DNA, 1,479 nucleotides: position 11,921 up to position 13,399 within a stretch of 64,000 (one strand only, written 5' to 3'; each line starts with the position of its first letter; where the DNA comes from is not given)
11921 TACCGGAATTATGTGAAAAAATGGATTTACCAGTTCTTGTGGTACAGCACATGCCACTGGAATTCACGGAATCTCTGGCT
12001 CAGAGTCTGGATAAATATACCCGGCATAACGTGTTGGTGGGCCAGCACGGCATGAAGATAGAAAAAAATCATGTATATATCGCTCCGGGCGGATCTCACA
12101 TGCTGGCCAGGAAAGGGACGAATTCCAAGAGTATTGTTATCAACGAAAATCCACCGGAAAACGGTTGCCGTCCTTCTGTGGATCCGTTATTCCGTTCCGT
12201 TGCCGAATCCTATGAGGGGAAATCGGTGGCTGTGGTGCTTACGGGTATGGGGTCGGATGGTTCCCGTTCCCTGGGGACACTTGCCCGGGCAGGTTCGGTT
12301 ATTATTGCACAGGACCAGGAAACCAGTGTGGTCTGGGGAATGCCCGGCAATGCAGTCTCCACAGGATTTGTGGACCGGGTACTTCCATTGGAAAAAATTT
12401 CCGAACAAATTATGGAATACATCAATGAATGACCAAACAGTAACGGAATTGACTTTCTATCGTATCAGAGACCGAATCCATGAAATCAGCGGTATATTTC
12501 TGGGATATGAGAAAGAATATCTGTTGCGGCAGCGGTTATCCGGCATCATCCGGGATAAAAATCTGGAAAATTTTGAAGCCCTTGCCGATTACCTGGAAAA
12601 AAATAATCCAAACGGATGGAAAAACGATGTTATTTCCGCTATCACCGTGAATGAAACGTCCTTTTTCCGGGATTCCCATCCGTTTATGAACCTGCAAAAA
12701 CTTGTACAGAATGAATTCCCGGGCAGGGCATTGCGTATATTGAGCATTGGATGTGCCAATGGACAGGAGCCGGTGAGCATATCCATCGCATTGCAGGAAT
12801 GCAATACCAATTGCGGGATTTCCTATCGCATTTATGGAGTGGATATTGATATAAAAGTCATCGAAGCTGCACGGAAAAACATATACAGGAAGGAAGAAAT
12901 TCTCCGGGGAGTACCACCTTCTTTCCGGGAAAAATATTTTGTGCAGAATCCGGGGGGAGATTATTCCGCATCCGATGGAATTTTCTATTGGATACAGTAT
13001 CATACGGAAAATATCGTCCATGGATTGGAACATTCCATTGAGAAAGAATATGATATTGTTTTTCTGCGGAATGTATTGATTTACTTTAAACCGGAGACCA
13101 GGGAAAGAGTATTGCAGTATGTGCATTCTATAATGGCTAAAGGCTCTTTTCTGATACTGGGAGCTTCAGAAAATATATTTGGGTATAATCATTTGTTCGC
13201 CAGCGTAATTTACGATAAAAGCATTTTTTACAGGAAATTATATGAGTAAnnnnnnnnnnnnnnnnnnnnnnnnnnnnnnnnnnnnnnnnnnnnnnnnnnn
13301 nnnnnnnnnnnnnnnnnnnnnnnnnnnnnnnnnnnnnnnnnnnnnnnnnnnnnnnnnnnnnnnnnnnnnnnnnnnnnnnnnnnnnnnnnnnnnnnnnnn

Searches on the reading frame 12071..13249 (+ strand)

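Call 56: search_protein_families(library=pfam, proteins=[window:12071-13249:+], max_evalue=0.00001)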
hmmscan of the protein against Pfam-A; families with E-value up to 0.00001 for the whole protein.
window:12071-13249:+ (392 aa): 2 families
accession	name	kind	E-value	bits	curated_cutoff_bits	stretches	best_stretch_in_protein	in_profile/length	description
PF01739.24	CheR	-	3.2e-45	154.4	27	1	194-379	1-189/195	CheR methyltransferase, SAM binding domain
PF03705.20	CheR_N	-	1.6e-09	37.8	27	1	129-178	3-52/53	CheR methyltransferase, all-alpha domain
